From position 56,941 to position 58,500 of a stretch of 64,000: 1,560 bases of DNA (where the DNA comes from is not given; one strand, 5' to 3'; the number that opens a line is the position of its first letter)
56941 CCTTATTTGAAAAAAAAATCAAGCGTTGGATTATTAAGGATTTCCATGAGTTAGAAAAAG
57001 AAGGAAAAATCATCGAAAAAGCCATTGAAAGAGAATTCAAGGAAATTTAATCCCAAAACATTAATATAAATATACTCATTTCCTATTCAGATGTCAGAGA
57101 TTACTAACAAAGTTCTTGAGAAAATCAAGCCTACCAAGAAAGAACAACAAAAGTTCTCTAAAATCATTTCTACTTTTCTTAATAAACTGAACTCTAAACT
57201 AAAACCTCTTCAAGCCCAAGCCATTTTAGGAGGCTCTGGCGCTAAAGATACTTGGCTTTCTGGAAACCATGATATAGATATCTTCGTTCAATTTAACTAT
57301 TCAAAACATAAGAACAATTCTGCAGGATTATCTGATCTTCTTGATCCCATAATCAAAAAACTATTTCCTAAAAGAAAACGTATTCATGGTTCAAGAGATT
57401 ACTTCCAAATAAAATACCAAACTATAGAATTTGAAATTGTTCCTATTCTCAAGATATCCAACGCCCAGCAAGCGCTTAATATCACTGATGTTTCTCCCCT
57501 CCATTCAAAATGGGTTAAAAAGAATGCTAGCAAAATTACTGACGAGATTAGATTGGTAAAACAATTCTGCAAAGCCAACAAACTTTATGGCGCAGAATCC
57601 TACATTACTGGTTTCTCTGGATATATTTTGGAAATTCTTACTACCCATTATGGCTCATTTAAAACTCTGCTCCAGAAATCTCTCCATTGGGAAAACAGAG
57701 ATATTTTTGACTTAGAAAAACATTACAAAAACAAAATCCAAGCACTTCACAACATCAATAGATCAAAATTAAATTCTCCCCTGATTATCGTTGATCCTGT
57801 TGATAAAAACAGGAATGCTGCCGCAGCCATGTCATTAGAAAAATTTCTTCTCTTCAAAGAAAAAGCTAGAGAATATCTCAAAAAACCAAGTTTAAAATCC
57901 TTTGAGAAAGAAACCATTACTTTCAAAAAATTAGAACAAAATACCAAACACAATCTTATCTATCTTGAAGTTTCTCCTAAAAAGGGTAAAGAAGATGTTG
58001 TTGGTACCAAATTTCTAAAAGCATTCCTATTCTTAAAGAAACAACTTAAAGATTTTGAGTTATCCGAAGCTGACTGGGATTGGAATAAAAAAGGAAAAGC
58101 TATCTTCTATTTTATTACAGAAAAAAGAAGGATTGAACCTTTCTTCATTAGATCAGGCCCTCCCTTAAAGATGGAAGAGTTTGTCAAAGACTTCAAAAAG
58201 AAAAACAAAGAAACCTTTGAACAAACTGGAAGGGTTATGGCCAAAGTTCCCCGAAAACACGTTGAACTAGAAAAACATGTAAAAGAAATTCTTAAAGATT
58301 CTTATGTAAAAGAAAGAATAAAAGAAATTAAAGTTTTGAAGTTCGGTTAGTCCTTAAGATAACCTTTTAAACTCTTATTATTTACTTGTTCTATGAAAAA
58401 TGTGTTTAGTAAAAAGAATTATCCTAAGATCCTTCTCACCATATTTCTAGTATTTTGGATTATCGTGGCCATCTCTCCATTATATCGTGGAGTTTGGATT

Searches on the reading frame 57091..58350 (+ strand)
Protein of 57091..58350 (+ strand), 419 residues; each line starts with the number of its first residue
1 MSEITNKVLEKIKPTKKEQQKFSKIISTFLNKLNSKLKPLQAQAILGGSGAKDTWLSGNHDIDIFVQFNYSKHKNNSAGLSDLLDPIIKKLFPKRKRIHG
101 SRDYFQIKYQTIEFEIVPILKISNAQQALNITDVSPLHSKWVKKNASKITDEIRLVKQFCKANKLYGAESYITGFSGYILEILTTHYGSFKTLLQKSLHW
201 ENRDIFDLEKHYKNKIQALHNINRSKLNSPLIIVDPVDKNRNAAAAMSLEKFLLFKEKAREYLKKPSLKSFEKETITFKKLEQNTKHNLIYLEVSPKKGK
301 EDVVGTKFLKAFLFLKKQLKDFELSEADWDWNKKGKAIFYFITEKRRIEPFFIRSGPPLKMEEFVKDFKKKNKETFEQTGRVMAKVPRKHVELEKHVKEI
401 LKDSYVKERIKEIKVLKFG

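Call 74: search_protein_families(library=pfam, proteins=[window:57091-58350:+], max_evalue=0.001)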
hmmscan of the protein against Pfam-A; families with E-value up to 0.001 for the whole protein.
window:57091-58350:+ (419 aa): 4 families
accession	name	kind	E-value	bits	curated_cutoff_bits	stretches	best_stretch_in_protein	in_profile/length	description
PF09249.16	tRNA_NucTransf2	-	2.8e-36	124.6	27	1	151-271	1-112/113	tRNA nucleotidyltransferase, second domain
PF18144.7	SMODS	-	7.2e-09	36.5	26.5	1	7-153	9-160/164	Second Messenger Oligonucleotide or Dinucleotide Synthetase domain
PF21133.2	CAA_C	-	1.1e-05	25.6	22.2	1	320-401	38-120/144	CCA-adding enzyme, C-terminal domain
PF01909.29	NTP_transf_2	-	2.3e-05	25.1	21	1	27-92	2-47/93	Nucleotidyltransferase domain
